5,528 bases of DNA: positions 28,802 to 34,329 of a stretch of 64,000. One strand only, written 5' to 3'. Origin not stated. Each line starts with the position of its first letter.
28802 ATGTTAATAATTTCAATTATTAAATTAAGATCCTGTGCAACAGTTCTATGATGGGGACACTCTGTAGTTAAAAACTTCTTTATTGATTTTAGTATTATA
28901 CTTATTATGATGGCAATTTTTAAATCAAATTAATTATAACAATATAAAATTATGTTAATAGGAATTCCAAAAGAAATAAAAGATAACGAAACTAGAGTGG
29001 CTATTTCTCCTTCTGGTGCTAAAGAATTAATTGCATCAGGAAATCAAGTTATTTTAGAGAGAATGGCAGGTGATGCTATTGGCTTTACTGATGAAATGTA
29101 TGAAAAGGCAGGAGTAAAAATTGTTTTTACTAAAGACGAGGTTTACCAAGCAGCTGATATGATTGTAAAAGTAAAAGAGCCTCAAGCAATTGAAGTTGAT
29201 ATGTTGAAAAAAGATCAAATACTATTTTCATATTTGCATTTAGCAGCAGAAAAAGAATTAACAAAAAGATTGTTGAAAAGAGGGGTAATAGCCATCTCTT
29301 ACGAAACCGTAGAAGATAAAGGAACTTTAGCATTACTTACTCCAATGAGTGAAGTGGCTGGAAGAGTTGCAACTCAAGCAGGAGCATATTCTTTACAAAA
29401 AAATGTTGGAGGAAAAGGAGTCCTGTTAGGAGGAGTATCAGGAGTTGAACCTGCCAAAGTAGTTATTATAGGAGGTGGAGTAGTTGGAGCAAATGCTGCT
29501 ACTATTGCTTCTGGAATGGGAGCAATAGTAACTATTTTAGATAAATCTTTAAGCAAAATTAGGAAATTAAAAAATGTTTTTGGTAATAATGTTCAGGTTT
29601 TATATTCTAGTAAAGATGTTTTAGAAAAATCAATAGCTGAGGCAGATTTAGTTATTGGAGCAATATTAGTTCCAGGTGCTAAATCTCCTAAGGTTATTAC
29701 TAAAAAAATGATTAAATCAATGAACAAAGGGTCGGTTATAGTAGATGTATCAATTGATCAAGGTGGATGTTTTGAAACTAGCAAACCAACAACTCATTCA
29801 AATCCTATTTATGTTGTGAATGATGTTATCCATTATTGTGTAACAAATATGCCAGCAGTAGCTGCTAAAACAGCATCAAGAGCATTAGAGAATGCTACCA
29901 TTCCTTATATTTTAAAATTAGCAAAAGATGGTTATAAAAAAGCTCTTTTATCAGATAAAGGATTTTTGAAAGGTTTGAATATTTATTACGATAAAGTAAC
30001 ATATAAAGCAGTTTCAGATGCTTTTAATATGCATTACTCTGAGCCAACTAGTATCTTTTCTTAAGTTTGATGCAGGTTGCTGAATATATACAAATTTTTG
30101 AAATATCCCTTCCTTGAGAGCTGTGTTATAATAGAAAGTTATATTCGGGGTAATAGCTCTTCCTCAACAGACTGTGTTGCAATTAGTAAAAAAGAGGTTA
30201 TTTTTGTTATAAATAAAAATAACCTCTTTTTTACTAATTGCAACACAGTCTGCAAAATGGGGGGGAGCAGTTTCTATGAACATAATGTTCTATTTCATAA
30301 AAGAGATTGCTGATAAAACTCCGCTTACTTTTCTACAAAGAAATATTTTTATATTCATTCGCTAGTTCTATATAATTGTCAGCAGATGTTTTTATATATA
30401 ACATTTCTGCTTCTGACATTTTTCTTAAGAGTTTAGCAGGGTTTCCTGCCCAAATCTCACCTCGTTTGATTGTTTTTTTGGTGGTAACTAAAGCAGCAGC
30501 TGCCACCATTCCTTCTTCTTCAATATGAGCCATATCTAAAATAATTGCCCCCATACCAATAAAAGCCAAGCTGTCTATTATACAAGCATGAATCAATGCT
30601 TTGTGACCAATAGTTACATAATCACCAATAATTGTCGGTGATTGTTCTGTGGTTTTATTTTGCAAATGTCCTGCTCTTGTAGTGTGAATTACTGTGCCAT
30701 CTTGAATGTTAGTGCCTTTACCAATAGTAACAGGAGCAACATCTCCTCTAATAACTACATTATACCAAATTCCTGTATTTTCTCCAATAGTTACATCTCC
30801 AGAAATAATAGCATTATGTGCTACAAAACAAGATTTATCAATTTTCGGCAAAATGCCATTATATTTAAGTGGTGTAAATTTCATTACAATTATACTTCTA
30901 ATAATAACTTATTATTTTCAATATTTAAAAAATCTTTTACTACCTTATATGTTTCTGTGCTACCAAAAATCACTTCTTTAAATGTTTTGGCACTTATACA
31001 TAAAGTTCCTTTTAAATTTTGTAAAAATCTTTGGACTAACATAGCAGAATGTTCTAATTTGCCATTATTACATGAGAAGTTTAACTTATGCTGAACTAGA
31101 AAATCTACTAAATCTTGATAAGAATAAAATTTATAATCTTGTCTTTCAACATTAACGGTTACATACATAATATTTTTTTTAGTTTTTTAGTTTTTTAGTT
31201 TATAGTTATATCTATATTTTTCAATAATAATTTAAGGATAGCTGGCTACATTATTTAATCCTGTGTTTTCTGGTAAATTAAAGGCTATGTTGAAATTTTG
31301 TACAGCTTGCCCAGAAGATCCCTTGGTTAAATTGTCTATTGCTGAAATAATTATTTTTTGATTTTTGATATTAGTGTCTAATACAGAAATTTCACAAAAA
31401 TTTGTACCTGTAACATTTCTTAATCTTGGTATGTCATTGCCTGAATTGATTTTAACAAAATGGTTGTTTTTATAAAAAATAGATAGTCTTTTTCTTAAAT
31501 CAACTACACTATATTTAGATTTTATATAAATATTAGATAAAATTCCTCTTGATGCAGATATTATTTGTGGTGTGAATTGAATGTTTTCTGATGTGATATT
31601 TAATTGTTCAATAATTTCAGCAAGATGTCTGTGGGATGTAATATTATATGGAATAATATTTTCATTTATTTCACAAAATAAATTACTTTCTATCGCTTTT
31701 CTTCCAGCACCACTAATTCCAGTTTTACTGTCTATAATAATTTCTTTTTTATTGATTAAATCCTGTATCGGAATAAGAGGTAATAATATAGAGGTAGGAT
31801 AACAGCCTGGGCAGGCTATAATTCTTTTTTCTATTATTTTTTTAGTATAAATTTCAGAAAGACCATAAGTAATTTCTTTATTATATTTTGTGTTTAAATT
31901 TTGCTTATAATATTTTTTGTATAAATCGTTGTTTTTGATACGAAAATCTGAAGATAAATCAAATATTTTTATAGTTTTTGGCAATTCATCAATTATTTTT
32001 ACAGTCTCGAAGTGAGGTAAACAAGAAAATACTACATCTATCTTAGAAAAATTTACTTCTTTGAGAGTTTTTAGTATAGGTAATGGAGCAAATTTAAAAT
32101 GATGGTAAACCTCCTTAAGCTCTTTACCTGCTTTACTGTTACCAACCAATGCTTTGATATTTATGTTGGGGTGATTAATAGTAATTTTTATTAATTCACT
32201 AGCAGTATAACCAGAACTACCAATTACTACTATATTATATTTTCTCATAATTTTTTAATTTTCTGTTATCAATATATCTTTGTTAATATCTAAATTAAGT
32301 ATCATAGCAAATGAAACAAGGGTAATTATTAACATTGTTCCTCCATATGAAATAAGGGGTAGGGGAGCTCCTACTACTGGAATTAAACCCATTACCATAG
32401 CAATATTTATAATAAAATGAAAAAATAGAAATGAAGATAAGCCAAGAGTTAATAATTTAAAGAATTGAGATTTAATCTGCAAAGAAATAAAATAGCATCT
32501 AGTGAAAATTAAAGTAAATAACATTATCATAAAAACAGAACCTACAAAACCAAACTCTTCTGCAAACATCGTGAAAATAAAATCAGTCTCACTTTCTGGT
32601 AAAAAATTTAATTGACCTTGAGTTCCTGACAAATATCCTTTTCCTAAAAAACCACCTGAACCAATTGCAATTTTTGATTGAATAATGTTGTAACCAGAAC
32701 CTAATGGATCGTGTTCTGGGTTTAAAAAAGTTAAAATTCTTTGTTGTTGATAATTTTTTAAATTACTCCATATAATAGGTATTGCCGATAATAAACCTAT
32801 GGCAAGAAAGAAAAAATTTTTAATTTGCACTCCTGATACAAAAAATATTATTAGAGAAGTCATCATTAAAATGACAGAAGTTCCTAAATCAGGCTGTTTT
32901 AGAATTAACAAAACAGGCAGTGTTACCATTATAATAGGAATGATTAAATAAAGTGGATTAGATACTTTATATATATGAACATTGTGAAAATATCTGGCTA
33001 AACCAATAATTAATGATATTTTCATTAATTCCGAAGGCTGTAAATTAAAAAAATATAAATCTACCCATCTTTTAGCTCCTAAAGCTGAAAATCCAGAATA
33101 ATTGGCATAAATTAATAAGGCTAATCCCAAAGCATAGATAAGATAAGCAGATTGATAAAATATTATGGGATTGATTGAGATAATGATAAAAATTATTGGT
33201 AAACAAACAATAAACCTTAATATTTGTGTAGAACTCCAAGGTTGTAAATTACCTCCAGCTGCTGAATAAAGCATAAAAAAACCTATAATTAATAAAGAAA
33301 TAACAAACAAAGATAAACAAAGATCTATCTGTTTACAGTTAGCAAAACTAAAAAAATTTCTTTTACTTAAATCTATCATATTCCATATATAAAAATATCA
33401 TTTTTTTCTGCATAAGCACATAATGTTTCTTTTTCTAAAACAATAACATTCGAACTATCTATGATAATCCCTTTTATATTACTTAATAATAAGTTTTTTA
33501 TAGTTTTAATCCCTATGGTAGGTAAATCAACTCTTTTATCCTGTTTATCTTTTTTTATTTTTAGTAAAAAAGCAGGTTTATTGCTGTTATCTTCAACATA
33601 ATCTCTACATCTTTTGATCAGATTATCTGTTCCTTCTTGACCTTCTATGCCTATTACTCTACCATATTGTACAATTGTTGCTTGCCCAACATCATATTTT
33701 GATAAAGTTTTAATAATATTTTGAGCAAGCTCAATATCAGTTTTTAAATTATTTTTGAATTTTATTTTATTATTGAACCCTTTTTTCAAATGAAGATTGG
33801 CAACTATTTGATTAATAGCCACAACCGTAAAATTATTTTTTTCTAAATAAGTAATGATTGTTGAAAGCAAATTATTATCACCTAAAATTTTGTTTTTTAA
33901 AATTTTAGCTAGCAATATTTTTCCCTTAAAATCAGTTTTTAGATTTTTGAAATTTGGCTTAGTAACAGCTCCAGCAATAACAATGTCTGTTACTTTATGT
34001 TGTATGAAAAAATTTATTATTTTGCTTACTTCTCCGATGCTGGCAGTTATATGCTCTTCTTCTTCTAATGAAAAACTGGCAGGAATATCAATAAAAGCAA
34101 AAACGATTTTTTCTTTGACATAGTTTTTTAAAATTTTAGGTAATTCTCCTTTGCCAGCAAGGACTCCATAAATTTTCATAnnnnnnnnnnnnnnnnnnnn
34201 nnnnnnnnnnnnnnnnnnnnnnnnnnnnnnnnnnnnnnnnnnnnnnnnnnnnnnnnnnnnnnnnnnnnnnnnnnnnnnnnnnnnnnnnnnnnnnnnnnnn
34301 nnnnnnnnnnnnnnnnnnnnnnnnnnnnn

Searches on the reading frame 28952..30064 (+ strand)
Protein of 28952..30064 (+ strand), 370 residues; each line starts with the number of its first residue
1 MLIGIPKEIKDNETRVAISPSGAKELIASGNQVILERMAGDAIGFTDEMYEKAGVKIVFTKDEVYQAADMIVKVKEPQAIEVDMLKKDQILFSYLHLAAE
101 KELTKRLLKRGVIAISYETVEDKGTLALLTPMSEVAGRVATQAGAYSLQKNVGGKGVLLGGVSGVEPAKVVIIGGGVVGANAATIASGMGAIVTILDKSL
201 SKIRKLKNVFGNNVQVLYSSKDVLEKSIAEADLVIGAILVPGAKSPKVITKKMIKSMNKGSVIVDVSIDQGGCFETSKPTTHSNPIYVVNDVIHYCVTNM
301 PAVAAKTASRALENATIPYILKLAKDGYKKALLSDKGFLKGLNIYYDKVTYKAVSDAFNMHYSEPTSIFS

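Call 28: search_protein_families(library=ncbifam, proteins=[window:28952-30064:+], max_evalue=0.00001)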
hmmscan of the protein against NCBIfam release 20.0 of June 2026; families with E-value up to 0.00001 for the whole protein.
window:28952-30064:+ (370 aa): 6 families
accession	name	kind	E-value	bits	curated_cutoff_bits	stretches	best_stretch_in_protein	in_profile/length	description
TIGR00518.1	alaDH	equivalog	2.4e-141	471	391.85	1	1-368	1-368/370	alanine dehydrogenase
NF006942.0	PRK09424.1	equivalog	8.9e-48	163.2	383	2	1-205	1-203/510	Re/Si-specific NAD(P)(+) transhydrogenase subunit alpha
TIGR00561.1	pntA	equivalog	2.4e-41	141.9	444.4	2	3-198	2-195/511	Re/Si-specific NAD(P)(+) transhydrogenase subunit alpha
NF006162.0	PRK08306.1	equivalog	3.8e-07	29.7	261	1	168-273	155-249/297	dipicolinate synthase subunit DpsA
TIGR02853.1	spore_dpaA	equivalog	3e-06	26.7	319.65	1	168-273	152-246/287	dipicolinic acid synthetase subunit A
NF009127.0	PRK12480.1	equivalog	6.3e-06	25.4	579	0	167-267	146-234/330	D-lactate dehydrogenase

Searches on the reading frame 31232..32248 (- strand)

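Call 28: search_protein_families(library=ncbifam, proteins=[window:31232-32248:-], max_evalue=0.00001)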
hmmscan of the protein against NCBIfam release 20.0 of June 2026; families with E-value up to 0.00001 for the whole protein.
window:31232-32248:- (338 aa): 6 families
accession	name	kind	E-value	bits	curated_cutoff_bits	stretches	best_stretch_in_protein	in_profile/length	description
TIGR01850.1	argC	equivalog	1.1e-105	353.6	233.6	1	5-338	2-345/345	N-acetyl-gamma-glutamyl-phosphate reductase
TIGR01851.1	argC_other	equivalog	9.1e-24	84.3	229.85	1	123-323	86-308/310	N-acetyl-gamma-glutamyl-phosphate reductase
NF006416.0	PRK08664.1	subfamily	1.6e-15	57.1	232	1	2-209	2-206/350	aspartate-semialdehyde dehydrogenase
TIGR00978.1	asd_EA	equivalog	6.8e-15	55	301.2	1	5-202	2-197/342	aspartate-semialdehyde dehydrogenase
NF011456.0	PRK14874.1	equivalog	2.5e-08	33.4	223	0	132-188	112-170/346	aspartate-semialdehyde dehydrogenase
TIGR01296.1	asd_B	equivalog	1.8e-07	30.6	324.2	0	124-188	99-166/339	aspartate-semialdehyde dehydrogenase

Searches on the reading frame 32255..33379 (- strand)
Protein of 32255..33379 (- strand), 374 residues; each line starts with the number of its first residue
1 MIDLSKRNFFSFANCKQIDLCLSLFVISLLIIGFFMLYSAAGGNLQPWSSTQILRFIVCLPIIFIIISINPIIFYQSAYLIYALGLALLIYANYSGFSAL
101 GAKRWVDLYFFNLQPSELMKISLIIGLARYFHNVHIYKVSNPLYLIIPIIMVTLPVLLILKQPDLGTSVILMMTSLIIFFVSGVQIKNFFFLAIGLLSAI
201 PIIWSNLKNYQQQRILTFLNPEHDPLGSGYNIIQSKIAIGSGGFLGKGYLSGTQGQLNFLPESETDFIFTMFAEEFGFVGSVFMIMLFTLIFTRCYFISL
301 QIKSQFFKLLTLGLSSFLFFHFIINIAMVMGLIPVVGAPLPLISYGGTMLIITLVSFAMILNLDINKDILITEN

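Call 28: search_protein_families(library=ncbifam, proteins=[window:32255-33379:-], max_evalue=0.00001)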
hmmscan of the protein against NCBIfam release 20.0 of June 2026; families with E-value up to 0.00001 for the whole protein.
window:32255-33379:- (374 aa): 6 families
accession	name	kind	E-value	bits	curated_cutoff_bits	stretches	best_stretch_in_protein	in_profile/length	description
TIGR02210.1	rodA_shape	equivalog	7.6e-116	387.1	336.7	1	19-367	1-356/357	rod shape-determining protein RodA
NF008060.0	PRK10794.1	equivalog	2.5e-81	273.5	590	1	12-370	10-366/370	peptidoglycan glycosyltransferase MrdB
TIGR02614.1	ftsW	equivalog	6.7e-78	262.3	337.5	1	21-364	3-354/357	putative lipid II flippase FtsW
TIGR02615.1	spoVE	exception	3.1e-62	211.1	448.8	1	20-363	2-352/354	stage V sporulation protein E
NF037961.1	RodA_shape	subfamily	1.2e-59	202.7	150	2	189-367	225-411/415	rod shape-determining protein RodA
NF008042.0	PRK10774.1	equivalog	1.9e-50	172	493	1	21-366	38-391/405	cell division protein FtsW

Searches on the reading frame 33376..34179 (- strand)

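Call 28: search_protein_families(library=ncbifam, proteins=[window:33376-34179:-], max_evalue=0.00001)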
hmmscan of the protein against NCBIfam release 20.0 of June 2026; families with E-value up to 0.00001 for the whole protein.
window:33376-34179:- (267 aa): 1 family
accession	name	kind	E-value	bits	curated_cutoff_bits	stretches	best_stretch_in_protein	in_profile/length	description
NF047836.1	UDPdiagluDHLpxI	equivalog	6.6e-44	150.3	400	1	5-267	3-272/275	UDP-2,3-diacylglucosamine diphosphatase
